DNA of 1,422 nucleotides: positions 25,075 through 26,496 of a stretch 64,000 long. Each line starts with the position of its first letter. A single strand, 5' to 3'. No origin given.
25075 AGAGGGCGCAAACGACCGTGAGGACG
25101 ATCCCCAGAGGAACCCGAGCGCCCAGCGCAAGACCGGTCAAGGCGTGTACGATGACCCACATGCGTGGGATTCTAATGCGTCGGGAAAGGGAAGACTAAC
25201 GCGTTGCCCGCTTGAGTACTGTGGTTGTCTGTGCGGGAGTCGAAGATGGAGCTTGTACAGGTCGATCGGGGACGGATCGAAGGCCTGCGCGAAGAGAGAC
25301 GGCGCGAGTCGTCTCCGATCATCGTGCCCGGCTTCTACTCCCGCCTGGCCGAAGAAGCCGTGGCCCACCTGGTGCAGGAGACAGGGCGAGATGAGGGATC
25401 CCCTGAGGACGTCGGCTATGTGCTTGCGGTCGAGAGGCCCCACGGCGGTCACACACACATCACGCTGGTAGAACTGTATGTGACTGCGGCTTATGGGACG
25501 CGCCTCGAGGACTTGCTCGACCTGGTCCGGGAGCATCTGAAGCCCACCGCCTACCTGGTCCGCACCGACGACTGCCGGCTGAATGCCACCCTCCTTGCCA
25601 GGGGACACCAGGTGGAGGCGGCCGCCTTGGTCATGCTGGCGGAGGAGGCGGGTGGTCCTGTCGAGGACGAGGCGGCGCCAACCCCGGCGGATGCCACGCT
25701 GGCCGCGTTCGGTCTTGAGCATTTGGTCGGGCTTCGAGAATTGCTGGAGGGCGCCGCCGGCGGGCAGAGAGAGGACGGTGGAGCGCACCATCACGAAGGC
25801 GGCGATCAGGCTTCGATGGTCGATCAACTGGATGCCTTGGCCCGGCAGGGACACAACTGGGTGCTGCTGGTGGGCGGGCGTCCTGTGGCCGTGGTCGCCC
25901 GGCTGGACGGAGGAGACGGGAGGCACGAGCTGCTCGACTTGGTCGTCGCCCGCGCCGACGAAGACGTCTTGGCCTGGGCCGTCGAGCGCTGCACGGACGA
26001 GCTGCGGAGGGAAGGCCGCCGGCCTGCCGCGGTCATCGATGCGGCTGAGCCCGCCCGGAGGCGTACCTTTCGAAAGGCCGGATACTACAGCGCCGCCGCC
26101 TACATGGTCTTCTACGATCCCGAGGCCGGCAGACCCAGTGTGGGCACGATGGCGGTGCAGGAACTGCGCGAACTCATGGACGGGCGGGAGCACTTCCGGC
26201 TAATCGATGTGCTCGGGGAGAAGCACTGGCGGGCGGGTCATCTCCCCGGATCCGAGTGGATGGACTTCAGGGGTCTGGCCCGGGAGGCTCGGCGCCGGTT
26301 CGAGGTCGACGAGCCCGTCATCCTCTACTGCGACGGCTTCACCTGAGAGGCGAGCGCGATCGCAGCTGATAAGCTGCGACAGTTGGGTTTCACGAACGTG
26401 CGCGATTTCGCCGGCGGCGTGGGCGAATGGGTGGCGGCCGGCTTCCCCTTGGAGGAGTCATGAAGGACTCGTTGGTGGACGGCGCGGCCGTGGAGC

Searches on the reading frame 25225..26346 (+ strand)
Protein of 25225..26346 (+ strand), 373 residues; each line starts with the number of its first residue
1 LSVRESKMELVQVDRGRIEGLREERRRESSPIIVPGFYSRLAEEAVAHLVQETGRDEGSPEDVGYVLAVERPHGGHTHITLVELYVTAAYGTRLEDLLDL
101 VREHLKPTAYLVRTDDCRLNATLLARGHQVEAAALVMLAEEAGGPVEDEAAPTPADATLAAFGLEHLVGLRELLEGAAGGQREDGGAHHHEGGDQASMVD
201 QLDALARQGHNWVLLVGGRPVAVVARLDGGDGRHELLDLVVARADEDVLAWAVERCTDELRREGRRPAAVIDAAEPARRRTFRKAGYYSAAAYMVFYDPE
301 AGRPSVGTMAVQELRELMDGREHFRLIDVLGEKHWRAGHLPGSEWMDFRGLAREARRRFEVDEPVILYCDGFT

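Call 21: search_protein_families(library=pfam, proteins=[window:25225-26346:+], max_evalue=0.0001)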
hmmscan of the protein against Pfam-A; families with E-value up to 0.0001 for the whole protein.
window:25225-26346:+ (373 aa): 1 family
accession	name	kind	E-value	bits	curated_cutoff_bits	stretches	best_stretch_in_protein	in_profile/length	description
PF00581.25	Rhodanese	-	3.4e-05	24.6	22.2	0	311-371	2-70/102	Rhodanese-like domain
